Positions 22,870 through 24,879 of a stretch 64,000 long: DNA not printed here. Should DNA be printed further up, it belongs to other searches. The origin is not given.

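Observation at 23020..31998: Two paralogous type IV pilus loci with mirrored gene order and no secretin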

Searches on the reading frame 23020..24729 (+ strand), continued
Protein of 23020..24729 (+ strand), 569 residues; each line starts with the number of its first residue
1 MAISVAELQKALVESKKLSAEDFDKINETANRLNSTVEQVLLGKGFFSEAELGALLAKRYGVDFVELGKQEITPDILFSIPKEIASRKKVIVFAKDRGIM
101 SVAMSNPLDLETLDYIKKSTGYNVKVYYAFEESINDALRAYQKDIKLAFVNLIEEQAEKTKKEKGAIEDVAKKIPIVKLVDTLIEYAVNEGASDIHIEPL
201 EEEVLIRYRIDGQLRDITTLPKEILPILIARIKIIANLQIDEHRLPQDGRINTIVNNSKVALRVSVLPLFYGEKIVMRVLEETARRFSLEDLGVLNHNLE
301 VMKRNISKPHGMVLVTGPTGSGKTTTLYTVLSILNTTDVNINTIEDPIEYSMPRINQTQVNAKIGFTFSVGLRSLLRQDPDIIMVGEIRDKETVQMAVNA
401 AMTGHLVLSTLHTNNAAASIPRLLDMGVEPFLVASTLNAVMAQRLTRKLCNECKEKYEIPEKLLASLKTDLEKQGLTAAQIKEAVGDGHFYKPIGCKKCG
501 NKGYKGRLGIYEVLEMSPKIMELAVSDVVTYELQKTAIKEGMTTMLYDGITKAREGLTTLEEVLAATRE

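Call 42: search_solved_structures(query=window:23020-24729:+, max_evalue=1e-100, show_alignments=5)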
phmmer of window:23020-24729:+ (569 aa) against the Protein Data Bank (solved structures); distinct sequences matched with E-value up to 1e-100: 12.
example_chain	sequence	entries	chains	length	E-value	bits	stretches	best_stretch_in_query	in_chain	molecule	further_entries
3jc8_Ba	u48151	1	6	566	2.3e-130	439.1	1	8-567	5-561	Type IV-A pilus assembly ATPase PilB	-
5zfr_A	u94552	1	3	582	1.1e-128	433.7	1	35-567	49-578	Type IV pilus biogenesis ATPase PilB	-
6olj_C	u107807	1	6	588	1.1e-128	433.6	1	12-567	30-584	Type IV pilus biogenesis ATPase PilB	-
5tsg_B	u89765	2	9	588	1.2e-128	433.5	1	12-567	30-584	Type IV pilus biogenesis ATPase PilB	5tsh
6f8l_G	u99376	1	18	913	1.2e-126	426.9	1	10-568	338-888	Type IV pilus assembly protein PilF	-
4pht_A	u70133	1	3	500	4.1e-116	392.1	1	157-569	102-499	General secretory pathway protein E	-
1p9r_A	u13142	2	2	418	1.1e-113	384.1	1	172-568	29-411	General secretion pathway protein E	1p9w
4kss_A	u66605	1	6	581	1.4e-113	383.8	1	172-569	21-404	Type II secretion system protein E, hemolysin-coregulated protein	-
4ksr_A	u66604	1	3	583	1.4e-113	383.8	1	172-569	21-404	Type II secretion system protein E, Hemolysin-coregulated protein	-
5oiu_A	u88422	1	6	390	2.4e-107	363.2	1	178-568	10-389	Type IV pilus assembly protein PilF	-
5it5_F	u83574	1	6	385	2.7e-107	363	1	178-568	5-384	ATP binding motif-containing protein PilF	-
6ejf_A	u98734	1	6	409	3.4e-107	362.7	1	178-568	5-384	Type IV pilus assembly protein PilF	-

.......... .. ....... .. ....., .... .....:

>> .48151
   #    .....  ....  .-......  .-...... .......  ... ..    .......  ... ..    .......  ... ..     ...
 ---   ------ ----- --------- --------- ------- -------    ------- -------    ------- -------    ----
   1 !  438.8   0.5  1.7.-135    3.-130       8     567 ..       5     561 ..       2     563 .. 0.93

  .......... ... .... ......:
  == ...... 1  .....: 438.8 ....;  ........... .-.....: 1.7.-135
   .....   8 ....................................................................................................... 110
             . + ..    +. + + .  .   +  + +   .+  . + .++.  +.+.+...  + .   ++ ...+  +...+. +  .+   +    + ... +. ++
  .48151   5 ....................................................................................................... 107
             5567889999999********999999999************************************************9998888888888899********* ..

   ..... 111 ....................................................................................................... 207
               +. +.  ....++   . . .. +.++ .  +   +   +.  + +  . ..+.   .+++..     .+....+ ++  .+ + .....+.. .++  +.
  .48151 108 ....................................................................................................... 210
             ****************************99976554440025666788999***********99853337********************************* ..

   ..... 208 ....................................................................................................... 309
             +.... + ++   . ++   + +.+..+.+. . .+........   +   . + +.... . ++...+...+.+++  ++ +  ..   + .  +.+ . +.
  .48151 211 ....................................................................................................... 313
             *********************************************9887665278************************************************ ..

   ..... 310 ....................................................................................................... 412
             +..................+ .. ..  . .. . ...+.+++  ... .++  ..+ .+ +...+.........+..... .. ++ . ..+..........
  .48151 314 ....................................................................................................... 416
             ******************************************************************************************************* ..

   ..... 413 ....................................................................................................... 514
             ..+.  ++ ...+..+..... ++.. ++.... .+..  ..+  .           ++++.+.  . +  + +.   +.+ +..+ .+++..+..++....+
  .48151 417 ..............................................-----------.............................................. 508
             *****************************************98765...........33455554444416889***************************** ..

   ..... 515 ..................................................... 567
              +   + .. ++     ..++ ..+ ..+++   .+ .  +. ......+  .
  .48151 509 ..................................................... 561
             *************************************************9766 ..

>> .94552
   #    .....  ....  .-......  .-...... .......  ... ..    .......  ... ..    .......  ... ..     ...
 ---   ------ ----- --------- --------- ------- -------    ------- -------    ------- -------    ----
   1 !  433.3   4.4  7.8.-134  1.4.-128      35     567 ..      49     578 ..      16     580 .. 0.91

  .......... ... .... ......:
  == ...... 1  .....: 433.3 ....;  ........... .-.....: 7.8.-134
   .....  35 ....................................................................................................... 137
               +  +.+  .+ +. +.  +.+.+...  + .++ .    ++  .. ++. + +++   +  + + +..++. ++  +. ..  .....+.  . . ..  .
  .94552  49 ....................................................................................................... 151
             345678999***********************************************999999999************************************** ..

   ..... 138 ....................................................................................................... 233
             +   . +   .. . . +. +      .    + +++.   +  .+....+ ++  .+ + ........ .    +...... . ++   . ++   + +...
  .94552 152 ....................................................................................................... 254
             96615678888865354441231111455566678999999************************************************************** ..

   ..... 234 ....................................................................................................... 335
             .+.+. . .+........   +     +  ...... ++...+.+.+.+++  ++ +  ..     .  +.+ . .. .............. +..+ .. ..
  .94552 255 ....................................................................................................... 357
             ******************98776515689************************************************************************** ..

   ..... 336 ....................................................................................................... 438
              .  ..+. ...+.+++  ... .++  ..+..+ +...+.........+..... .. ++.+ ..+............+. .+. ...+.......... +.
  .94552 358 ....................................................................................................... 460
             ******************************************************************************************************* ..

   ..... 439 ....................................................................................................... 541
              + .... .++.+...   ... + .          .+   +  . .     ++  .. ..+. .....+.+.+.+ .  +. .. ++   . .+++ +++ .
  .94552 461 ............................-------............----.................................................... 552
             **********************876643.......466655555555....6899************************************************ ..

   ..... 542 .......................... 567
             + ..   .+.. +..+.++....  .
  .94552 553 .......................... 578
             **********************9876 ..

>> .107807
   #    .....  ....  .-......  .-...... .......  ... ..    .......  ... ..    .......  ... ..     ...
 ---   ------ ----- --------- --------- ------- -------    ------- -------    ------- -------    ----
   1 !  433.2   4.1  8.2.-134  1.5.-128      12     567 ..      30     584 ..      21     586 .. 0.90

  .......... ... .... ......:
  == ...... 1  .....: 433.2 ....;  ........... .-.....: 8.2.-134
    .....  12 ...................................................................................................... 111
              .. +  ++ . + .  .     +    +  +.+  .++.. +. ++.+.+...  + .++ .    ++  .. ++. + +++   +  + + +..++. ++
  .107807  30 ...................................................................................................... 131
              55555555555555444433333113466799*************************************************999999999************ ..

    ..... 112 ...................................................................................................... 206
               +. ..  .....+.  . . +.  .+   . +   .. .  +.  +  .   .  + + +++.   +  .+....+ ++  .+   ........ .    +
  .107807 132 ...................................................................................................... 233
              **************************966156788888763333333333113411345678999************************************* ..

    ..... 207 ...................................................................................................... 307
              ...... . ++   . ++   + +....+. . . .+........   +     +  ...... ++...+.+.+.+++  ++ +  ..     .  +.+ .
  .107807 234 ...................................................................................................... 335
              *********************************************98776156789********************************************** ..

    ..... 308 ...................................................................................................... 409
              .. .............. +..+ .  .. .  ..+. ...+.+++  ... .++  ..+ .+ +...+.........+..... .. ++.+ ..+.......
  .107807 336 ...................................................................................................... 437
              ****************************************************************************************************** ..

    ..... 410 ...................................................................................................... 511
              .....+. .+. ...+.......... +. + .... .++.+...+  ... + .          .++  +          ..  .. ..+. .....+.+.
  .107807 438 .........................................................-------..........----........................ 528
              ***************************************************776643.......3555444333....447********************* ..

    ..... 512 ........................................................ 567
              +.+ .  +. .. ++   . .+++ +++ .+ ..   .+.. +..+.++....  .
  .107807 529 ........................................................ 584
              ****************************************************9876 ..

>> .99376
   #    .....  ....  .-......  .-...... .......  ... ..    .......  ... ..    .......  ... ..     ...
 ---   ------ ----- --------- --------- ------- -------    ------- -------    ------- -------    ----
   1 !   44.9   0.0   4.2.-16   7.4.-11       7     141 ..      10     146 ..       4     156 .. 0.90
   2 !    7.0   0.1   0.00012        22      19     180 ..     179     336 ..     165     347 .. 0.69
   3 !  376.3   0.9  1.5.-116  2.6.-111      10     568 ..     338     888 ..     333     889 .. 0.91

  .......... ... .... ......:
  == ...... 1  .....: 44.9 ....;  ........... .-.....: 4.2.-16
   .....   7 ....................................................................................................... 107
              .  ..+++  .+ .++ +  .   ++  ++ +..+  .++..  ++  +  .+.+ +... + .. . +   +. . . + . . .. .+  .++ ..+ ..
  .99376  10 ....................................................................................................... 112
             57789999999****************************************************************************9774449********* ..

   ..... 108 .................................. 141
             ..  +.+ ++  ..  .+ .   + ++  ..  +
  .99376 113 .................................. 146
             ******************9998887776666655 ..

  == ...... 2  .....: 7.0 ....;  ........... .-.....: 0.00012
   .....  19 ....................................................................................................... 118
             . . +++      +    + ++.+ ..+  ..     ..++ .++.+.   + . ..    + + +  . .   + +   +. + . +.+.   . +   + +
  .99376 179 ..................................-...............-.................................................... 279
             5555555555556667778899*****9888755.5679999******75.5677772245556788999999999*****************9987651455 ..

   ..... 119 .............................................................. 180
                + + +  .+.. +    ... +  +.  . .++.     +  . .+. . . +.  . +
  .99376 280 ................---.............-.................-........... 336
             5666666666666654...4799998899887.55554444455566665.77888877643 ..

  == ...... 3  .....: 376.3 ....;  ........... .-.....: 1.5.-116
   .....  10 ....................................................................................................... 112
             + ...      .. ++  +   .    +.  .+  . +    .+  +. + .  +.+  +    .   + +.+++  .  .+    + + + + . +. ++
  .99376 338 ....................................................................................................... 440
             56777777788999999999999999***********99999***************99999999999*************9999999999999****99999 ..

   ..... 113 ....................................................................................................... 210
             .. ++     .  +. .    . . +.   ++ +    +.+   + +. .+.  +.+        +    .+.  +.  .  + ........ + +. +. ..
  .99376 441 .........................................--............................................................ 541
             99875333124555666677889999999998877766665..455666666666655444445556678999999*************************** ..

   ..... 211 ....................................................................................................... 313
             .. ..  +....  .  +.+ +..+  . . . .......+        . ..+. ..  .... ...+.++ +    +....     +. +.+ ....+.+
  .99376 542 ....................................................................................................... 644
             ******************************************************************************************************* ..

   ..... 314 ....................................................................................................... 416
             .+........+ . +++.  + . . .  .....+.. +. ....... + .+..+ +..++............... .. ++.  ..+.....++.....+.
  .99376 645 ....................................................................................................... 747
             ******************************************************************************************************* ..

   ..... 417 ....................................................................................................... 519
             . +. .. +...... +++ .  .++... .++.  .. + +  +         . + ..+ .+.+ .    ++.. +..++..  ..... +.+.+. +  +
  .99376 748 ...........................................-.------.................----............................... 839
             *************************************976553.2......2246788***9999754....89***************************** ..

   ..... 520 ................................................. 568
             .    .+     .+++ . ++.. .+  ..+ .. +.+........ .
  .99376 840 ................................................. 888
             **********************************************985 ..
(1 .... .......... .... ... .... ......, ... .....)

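Call 46: find_homologous_proteins(query=window:23020-24729:+, max_evalue=1e-50)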
Query window:23020-24729:+ (569 aa): 8000 proteins with E <= 1e-50 among 8000 candidates; the best 120 are listed.
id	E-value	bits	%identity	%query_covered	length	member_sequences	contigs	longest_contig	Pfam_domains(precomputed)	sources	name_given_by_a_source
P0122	0.0e+0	1176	96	100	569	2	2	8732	PF05157.21,PF00437.27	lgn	-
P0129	0.0e+0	1052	82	100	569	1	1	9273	PF05157.21,PF00437.27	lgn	-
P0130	2.7e-276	936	73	100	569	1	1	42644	PF05157.21,PF00437.27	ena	-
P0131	2.0e-273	926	72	100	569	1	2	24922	PF05157.21,PF00437.27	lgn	-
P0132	1.9e-270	916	72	100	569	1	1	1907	PF05157.21,PF00437.27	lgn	-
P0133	1.2e-267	907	71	100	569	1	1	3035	PF05157.21,PF00437.27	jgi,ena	-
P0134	1.4e-264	897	71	100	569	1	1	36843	PF05157.21,PF00437.27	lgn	-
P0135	3.7e-246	836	65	100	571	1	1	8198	PF05157.21,PF00437.27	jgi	-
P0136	3.8e-191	655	54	100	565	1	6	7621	PF05157.21,PF00437.27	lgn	-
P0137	4.7e-189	648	53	96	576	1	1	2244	PF05157.21,PF00437.27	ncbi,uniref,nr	ncbi:Flp pilus assembly complex ATPase component TadA [Candidatus Dojkabacteria bacterium]|uniref:Fl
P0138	1.5e-188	646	53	96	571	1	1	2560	PF05157.21,PF00437.27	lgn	-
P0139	3.1e-188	645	53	96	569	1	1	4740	PF05157.21,PF00437.27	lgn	-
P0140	3.6e-188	645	53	100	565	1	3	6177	PF05157.21,PF00437.27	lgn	-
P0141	1.0e-185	637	52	100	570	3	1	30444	PF05157.21,PF00437.27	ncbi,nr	ncbi:MAG: GspE/PulE family protein [Candidatus Dojkabacteria bacterium]|nr:GspE/PulE family protein 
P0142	1.8e-185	636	51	100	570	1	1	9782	PF05157.21,PF00437.27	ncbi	-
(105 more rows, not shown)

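Call 47: find_encoding_contigs(protein=P0134, flank=10000, max_places=2)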
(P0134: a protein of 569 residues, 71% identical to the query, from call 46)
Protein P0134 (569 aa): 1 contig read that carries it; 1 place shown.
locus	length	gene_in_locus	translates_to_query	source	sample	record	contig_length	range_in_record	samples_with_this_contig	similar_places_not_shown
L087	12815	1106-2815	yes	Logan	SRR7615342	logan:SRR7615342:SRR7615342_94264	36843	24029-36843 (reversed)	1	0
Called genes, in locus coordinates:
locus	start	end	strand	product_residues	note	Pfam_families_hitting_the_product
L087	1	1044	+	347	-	?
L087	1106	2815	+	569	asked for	PF05157:MshEN, PF00437:T2SSE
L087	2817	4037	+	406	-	PF28597:T2SSF_N, PF00482:T2SSF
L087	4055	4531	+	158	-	PF07963:N_methyl (weak)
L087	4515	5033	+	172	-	-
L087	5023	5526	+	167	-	PF07963:N_methyl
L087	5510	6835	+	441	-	-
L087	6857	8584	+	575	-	PF11104:PilM_2, PF14450:FtsA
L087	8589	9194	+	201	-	-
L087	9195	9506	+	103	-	-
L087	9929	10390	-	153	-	PF07963:N_methyl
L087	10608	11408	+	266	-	PF20772:TACO1_YebC_N, PF01709:Transcrip_reg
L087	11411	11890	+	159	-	PF02075:RuvC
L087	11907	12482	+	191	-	PF01330:RuvA_N, PF00633:HHH (faint), PF14520:HHH_5, PF07499:RuvA_C (weak)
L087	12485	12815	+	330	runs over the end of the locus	PF05496:RuvB_N, PF00004:AAA, PF07728:AAA_5, PF13173:AAA_14 (faint), PF17864:AAA_lid_4, PF05491:WHD_RuvB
